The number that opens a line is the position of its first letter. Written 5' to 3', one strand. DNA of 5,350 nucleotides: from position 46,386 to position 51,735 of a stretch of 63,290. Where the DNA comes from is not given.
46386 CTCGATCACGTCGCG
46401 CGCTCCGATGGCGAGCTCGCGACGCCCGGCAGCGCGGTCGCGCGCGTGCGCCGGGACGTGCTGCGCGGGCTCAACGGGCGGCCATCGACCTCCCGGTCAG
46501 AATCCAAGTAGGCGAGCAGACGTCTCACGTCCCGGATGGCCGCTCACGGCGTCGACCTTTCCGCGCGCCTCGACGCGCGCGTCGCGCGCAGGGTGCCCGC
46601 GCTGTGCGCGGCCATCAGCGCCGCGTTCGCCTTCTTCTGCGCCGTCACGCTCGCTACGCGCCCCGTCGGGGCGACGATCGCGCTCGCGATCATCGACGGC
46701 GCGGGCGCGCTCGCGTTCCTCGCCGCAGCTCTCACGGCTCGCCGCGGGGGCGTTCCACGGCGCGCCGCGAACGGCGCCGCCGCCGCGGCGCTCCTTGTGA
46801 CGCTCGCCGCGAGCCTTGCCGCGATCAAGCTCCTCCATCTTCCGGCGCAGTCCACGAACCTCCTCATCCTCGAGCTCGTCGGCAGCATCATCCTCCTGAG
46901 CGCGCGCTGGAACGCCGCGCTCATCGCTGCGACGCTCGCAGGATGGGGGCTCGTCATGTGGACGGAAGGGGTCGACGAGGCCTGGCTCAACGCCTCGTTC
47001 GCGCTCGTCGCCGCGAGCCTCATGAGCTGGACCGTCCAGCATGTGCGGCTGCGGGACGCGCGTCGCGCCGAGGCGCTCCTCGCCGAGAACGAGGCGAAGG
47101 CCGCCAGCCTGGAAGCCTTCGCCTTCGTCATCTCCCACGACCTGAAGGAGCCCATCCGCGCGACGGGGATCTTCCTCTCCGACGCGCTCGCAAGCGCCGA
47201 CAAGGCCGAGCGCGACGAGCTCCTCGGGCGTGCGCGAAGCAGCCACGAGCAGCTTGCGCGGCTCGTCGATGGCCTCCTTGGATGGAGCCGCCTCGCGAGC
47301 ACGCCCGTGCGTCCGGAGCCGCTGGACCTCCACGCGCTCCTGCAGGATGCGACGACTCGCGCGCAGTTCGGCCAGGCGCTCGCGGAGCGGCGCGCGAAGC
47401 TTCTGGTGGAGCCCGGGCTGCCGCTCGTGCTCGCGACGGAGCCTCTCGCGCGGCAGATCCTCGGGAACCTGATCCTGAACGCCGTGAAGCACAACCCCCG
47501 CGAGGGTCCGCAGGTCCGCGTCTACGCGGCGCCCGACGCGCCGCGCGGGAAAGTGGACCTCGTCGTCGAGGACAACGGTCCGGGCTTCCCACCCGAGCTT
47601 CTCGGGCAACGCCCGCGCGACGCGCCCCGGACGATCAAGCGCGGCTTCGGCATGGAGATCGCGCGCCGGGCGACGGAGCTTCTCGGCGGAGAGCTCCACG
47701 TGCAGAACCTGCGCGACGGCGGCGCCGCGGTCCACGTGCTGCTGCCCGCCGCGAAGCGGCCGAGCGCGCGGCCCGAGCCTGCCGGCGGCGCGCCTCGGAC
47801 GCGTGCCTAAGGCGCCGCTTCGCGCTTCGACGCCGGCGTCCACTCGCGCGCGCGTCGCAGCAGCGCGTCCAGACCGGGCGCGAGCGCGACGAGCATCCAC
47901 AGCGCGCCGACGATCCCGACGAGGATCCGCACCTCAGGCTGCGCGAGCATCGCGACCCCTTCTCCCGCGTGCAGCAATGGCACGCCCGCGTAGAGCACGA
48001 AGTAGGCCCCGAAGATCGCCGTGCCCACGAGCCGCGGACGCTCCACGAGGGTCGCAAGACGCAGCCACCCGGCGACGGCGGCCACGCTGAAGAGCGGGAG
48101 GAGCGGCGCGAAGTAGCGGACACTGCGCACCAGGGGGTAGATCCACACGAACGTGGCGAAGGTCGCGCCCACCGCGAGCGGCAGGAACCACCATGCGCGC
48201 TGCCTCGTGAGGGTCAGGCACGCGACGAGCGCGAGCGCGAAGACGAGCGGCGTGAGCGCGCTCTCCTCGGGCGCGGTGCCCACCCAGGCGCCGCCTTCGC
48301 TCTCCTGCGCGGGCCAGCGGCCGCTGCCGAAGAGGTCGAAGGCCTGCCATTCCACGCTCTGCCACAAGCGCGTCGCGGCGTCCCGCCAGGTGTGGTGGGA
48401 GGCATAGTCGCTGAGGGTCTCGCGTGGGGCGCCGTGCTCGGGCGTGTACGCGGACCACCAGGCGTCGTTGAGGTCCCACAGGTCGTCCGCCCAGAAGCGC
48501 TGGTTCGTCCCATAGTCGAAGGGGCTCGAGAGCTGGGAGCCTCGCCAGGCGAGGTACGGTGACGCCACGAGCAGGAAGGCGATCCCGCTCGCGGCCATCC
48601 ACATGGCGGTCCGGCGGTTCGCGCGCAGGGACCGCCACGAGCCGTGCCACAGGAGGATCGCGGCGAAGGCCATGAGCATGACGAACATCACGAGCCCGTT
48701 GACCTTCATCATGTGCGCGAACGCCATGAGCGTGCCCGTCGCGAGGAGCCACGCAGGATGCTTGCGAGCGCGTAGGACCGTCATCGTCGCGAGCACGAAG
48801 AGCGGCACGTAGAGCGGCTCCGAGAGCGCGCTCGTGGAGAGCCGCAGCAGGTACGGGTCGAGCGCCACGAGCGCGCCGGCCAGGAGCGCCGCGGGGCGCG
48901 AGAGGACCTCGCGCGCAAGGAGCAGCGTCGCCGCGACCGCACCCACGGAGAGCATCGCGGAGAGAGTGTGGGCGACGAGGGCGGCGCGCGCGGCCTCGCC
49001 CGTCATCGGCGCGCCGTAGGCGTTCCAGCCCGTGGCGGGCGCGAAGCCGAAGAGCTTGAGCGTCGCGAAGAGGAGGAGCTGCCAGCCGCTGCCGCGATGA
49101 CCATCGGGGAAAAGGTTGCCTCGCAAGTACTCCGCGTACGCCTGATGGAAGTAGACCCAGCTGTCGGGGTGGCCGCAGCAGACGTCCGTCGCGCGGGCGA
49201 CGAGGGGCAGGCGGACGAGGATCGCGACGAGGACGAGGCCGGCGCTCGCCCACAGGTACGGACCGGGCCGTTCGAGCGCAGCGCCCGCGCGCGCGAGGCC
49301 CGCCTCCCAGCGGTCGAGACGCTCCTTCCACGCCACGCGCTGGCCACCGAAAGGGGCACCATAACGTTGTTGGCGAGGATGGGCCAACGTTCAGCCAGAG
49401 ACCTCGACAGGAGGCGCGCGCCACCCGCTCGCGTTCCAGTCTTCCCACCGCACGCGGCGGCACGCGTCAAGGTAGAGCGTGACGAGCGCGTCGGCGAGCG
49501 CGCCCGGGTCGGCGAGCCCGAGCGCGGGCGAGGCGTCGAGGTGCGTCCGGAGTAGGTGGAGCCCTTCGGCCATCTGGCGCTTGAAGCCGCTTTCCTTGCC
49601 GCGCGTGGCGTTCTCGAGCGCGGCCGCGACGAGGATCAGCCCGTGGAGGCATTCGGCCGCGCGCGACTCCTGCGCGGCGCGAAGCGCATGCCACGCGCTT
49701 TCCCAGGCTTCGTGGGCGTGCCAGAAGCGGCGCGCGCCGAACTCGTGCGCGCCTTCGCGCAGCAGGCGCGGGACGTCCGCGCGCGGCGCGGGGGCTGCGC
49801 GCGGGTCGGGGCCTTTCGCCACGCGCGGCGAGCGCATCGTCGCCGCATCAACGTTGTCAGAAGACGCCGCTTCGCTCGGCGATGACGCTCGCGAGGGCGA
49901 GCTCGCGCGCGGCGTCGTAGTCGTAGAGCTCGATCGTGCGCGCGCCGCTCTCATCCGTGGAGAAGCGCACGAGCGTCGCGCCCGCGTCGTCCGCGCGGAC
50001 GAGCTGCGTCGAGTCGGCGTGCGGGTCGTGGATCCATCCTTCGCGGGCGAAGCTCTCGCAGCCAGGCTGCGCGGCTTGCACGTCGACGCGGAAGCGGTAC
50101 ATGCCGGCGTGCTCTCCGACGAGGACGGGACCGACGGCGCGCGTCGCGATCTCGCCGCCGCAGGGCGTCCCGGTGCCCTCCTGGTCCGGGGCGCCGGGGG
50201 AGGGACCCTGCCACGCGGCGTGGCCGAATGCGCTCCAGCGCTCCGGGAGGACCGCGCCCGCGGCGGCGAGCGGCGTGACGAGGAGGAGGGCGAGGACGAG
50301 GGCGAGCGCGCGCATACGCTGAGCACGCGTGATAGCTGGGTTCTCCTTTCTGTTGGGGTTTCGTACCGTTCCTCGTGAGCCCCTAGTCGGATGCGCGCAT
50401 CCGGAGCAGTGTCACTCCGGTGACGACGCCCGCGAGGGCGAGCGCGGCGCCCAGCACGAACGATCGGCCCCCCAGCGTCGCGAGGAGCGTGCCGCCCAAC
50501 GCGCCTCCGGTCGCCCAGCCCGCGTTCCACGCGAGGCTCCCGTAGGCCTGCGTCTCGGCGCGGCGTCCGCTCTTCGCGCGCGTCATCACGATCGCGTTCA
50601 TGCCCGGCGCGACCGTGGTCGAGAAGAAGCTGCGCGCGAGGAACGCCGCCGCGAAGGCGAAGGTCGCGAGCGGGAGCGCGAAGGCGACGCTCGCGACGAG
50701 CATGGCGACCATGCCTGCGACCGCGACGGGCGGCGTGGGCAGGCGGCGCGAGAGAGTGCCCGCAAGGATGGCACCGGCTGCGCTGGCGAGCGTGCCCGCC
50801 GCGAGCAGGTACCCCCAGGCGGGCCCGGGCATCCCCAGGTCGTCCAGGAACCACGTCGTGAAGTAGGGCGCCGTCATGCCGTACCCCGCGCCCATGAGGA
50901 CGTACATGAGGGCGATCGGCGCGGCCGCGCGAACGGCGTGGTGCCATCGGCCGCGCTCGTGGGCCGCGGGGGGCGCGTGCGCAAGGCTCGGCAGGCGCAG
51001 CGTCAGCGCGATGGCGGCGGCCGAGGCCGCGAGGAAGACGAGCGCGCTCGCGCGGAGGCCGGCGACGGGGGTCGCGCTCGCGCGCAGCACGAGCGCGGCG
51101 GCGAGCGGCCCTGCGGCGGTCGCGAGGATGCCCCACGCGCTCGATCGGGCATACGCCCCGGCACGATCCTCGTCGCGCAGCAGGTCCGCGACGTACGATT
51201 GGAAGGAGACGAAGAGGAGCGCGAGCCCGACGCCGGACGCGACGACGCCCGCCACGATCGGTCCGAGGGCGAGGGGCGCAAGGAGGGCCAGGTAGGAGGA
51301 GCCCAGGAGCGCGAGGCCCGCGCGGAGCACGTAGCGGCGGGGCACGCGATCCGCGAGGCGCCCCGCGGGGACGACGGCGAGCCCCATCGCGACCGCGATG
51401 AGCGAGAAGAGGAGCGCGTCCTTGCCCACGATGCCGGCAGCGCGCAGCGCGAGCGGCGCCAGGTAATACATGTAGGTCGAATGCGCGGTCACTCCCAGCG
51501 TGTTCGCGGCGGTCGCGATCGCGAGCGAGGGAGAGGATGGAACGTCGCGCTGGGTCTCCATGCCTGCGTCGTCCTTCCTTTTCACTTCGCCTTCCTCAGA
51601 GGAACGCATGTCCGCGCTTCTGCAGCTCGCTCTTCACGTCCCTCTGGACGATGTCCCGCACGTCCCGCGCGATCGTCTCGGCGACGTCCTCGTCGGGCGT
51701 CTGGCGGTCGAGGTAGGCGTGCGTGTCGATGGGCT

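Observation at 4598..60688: Dispersed, oriented intergenic repeat family made of helically phased CAC(G/C)TG units closed by a conserved terminal module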

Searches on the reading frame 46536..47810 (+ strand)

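Call 18: search_protein_families(library=pfam, proteins=[window:46536-47810:+])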
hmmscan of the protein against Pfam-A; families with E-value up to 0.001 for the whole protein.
window:46536-47810:+ (424 aa): 3 families
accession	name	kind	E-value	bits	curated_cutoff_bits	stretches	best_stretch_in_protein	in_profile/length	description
PF02518.31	HATPase_c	-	9.5e-17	61.9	26.4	1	303-406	4-110/111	Histidine kinase-, DNA gyrase B-, and HSP90-like ATPase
PF13581.12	HATPase_c_2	-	0.00017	22.1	27.4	1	310-381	37-110/127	Histidine kinase-like ATPase domain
PF00512.31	HisKA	-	0.00032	21.1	26.9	1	194-254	4-64/66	His Kinase A (phospho-acceptor) domain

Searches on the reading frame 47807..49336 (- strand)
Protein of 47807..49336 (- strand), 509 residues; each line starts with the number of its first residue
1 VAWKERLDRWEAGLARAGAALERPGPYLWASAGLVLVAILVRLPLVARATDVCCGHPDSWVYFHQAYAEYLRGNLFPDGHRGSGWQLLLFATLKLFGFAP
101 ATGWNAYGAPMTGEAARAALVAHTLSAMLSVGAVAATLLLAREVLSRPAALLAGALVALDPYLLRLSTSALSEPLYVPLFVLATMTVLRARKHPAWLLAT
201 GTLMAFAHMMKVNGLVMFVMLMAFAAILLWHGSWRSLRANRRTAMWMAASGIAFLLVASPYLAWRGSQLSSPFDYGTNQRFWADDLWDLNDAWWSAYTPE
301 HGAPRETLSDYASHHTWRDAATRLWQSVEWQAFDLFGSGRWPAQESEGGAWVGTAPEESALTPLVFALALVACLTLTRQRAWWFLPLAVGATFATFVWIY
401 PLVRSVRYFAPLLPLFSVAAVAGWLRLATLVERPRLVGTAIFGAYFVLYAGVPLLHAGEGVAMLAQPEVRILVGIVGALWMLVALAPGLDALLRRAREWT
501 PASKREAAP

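Call 18: search_protein_families(library=pfam, proteins=[window:47807-49336:-])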
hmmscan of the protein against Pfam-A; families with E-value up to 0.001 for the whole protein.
window:47807-49336:- (509 aa): 2 families
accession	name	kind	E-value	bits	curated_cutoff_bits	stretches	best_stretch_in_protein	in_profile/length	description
PF02366.24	PMT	-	5.8e-13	49.4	22.7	1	61-257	26-228/245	Dolichyl-phosphate-mannose-protein mannosyltransferase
PF13231.12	PMT_2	-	1e-07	32.7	26.1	1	121-264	23-160/160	Dolichyl-phosphate-mannose-protein mannosyltransferase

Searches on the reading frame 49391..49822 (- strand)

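Call 18: search_protein_families(library=pfam, proteins=[window:49391-49822:-])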
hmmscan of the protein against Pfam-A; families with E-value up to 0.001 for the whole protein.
window:49391-49822:- (143 aa): 1 family
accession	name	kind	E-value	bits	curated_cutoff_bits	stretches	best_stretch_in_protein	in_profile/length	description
PF03745.19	DUF309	-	1.9e-13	50.3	27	1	21-82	1-58/59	Domain of unknown function (DUF309)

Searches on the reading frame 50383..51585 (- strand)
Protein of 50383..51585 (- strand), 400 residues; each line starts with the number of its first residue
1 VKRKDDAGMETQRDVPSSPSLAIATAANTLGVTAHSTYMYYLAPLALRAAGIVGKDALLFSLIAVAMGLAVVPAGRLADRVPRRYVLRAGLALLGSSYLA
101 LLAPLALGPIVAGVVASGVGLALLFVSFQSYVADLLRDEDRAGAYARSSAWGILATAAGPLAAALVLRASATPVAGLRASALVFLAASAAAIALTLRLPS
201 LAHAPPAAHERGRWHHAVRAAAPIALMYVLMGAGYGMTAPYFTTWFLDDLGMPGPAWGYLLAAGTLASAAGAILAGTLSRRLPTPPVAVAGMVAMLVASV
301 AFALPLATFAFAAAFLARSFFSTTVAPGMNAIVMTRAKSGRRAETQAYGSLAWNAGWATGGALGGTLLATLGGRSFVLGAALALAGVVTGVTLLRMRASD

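Call 18: search_protein_families(library=pfam, proteins=[window:50383-51585:-])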
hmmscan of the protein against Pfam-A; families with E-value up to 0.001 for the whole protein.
window:50383-51585:- (400 aa): 2 families
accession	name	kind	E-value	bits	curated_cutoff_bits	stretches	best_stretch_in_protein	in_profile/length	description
PF07690.21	MFS_1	-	3e-27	95.9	33.4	2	56-206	34-183/347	Major Facilitator Superfamily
PF12832.13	MFS_1_like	-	0.00011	21.9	25.2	1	72-370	52-364/373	MFS_1 like family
